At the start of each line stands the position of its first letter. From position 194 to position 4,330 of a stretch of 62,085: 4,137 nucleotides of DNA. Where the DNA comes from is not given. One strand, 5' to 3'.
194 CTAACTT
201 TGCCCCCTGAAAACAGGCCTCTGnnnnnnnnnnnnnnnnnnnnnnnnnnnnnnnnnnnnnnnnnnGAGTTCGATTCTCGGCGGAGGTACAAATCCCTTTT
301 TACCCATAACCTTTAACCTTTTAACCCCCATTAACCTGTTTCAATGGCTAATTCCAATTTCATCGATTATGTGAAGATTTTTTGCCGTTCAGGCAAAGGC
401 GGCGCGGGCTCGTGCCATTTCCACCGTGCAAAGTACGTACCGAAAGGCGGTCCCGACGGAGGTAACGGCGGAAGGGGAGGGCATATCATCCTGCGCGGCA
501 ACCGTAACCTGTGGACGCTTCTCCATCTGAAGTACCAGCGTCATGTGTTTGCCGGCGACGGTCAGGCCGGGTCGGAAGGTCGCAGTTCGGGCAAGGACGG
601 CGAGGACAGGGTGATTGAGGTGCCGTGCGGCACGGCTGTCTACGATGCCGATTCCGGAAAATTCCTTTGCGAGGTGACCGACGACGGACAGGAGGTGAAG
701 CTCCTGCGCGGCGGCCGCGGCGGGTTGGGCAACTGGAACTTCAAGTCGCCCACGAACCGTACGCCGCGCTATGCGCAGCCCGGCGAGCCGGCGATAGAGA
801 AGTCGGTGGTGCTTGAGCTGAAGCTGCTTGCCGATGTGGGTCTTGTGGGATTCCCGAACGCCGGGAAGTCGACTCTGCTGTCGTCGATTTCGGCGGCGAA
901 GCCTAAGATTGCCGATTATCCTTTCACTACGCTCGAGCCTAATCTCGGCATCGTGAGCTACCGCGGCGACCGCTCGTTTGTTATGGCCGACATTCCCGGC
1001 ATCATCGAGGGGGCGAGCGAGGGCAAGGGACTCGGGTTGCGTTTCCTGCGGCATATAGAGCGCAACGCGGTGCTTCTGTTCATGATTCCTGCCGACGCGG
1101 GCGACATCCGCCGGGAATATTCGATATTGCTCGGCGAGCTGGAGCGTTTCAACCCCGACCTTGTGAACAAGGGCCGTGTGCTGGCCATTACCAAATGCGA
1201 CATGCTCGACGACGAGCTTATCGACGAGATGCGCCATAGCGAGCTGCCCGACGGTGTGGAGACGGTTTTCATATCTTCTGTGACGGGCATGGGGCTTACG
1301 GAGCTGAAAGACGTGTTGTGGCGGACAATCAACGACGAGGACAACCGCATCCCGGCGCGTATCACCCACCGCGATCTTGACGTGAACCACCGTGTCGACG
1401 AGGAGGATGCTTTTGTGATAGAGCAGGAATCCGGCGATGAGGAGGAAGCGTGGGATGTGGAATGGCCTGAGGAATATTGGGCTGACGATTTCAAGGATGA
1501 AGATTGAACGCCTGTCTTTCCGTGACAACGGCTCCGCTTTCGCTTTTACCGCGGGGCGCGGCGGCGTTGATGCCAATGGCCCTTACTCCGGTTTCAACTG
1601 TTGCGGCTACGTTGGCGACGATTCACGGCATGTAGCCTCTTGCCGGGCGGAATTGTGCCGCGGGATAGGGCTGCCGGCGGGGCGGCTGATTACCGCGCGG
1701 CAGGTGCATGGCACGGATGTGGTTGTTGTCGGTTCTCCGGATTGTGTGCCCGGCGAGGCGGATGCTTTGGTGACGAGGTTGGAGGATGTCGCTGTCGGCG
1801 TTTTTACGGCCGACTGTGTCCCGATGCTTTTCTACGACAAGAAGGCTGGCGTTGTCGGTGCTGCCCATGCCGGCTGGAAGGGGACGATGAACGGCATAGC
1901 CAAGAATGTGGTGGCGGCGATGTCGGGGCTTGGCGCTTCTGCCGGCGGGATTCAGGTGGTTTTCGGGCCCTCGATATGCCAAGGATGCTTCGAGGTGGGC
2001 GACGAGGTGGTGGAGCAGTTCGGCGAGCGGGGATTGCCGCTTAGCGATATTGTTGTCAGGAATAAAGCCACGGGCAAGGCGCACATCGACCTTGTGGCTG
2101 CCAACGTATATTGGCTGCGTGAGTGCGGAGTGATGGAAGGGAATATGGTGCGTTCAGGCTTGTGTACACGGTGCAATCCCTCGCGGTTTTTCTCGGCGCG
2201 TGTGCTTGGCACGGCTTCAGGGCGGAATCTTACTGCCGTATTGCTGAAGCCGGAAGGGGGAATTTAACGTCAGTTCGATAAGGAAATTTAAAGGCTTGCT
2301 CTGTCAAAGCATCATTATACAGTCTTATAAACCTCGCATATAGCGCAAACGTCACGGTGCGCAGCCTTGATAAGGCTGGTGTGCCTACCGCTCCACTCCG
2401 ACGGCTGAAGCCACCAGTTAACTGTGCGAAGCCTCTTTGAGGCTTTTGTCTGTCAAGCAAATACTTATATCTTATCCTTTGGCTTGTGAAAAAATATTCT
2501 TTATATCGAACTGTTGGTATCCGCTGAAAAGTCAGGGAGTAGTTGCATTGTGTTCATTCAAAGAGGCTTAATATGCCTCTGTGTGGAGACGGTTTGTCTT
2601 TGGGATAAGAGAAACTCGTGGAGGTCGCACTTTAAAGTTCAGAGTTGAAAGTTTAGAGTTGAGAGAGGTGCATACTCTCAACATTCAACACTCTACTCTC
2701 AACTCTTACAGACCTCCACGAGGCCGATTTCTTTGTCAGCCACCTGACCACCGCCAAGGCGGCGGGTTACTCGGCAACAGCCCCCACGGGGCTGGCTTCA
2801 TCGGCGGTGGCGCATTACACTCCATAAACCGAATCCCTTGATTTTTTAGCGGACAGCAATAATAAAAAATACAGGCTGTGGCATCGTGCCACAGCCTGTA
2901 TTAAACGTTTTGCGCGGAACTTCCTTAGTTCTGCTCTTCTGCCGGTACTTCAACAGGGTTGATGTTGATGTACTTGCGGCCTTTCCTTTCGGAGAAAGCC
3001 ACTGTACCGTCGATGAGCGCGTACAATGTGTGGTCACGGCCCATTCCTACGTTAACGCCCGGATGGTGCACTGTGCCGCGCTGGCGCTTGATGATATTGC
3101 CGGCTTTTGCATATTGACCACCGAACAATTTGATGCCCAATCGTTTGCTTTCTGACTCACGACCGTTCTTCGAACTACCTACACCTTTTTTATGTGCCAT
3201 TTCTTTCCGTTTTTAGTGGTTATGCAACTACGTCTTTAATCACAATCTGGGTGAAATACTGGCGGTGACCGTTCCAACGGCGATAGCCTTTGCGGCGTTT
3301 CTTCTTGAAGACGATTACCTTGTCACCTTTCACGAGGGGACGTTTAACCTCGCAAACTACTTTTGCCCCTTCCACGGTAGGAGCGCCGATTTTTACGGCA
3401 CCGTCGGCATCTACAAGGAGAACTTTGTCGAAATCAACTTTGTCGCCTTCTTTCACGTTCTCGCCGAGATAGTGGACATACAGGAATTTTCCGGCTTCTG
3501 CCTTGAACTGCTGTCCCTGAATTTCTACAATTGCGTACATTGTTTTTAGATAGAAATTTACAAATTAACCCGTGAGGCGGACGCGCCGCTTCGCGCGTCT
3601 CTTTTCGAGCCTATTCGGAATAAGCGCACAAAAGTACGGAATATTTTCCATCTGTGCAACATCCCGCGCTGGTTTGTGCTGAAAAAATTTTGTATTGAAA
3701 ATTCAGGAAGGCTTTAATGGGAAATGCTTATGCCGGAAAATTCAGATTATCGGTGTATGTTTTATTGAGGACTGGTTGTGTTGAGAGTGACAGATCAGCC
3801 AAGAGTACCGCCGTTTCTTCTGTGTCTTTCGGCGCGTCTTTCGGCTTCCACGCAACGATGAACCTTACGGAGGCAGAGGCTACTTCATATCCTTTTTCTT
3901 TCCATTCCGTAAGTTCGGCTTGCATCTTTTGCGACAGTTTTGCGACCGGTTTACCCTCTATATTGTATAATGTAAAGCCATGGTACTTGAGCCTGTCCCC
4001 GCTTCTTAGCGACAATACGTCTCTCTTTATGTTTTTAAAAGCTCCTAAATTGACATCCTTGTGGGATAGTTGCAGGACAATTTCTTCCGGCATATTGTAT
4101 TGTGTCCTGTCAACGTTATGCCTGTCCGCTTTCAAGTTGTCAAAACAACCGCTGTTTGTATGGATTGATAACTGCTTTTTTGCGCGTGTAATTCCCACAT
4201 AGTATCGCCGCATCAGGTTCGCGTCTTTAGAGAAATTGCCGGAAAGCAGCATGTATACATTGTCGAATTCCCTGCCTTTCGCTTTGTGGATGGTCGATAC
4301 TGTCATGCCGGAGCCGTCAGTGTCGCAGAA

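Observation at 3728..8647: AT-rich single-gene islet encoding a DEDD exonuclease + RecQ core + UvrD-like helicase fusion (1639 aa)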

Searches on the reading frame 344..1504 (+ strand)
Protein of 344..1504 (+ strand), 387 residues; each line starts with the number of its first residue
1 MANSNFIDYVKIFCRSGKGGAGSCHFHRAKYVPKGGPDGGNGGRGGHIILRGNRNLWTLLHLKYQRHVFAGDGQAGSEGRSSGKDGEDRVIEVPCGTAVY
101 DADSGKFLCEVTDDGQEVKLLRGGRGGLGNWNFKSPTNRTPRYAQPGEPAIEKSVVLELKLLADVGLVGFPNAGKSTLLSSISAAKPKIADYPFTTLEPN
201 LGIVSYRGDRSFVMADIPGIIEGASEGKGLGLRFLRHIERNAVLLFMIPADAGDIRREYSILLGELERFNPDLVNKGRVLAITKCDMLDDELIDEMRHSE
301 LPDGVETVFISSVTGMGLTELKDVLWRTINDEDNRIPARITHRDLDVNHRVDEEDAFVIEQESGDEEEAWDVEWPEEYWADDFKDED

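Call 10: search_protein_families(library=pfam, proteins=[window:344-1504:+], max_evalue=0.001)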
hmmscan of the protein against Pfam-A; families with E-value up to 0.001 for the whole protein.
window:344-1504:+ (387 aa): 4 families
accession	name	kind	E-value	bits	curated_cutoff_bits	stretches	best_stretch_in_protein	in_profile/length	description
PF01018.28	GTP1_OBG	-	3.9e-58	195.9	27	1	7-161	1-155/155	GTP1/OBG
PF01926.29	MMR_HSR1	-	1.2e-23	83.8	21.9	1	164-282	1-111/113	50S ribosome-binding GTPase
PF02421.24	FeoB_N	-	3.6e-10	40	27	1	165-323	3-154/156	Ferrous iron transport protein B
PF16897.10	MMR_HSR1_Xtn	-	0.00083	19.7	35.2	0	279-329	59-104/106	C-terminal region of MMR_HSR1 domain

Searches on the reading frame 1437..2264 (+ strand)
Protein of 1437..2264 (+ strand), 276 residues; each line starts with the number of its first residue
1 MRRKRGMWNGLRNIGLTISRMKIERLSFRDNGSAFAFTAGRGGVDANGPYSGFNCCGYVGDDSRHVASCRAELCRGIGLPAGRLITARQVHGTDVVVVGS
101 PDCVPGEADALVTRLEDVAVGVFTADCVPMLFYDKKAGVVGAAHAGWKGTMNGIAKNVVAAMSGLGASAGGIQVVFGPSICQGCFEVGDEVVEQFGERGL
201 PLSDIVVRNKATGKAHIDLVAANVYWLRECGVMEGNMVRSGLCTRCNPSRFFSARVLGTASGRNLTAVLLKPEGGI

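Call 10: search_protein_families(library=pfam, proteins=[window:1437-2264:+], max_evalue=0.001)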
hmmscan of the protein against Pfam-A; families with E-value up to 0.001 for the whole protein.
window:1437-2264:+ (276 aa): 1 family
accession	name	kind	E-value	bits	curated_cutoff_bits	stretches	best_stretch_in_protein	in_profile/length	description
PF02578.20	Cu-oxidase_4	-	2.1e-68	230.7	22.9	1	41-268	4-237/238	Multi-copper polyphenol oxidoreductase laccase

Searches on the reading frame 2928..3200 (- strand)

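Call 10: search_protein_families(library=pfam, proteins=[window:2928-3200:-], max_evalue=0.001)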
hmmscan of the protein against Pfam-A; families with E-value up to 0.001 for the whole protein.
window:2928-3200:- (91 aa): 1 family
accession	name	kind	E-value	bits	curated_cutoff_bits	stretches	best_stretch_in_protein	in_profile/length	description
PF01016.24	Ribosomal_L27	-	3.5e-37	126.7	20.5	1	2-80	1-79/79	Ribosomal L27 protein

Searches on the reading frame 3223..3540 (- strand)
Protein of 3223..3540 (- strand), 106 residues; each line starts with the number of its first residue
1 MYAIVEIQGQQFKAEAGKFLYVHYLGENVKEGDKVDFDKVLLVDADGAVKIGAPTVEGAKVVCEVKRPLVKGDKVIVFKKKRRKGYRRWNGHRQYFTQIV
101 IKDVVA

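Call 10: search_protein_families(library=pfam, proteins=[window:3223-3540:-], max_evalue=0.001)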
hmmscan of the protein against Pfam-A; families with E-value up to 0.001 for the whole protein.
window:3223-3540:- (106 aa): 1 family
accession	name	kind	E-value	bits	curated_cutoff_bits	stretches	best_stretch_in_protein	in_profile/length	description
PF00829.26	Ribosomal_L21p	-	5.3e-34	116.9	27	1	1-104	1-99/99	Ribosomal prokaryotic L21 protein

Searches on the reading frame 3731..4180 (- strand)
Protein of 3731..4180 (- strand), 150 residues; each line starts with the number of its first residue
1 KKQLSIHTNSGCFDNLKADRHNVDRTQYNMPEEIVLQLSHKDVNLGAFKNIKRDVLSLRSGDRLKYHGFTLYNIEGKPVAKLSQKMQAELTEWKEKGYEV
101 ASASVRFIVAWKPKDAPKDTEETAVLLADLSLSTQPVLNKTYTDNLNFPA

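Call 7: search_protein_families(library=pfam, proteins=[window:3731-4180:-], max_evalue=10)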
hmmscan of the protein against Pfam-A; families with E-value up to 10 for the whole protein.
seq(150 aa): 0 families

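Call 44: search_solved_structures(query=A3, max_evalue=10)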
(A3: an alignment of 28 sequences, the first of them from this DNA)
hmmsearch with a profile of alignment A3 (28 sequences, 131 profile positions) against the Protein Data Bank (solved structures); distinct sequences matched with E-value up to 10: 0.

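Call 85: search_protein_families(library=pfam, alignment_id=A3, max_evalue=1)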
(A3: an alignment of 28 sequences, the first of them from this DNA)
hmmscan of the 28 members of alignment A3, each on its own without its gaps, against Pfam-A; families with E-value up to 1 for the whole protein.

A. member 1, seq(144 aa): 0 families

B. families by the number of members that match (of 28 scanned): 13 families
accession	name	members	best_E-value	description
PF24199.1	DUF7424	2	0.002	Domain of unknown function (DUF7424)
PF05663.16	DUF809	2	0.02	Protein of unknown function (DUF809)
PF13077.11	DUF3909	2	0.035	Protein of unknown function (DUF3909)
PF17965.7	MucBP_2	2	0.16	Mucin binding domain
PF23870.1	DUF7225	1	0.0017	Domain of unknown function (DUF7225)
PF11193.13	DUF2812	1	0.027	Protein of unknown function (DUF2812)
PF19654.4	DUF6157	1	0.032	Family of unknown function (DUF6157)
PF17660.6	BTRD1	1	0.032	Polyglycine hydrolase-like, structural repeat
PF05657.16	DUF806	1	0.036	Protein of unknown function (DUF806)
PF20307.4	divDNAB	1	0.054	Divergent DnaB-like ATPase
PF02258.22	SLT_beta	1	0.085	Shiga-like toxin beta subunit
PF19618.4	DUF6123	1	0.087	Family of unknown function (DUF6123)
PF18628.8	P2_N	1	0.13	Viral coat protein P2 N-terminal domain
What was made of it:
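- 3731..4156 (-): Residues 1498-1639: C-terminal domain of unknown fold. It is the least conserved region, with 5 invariant columns. No Pfam or PDB hit (calls 7, 44, 85).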
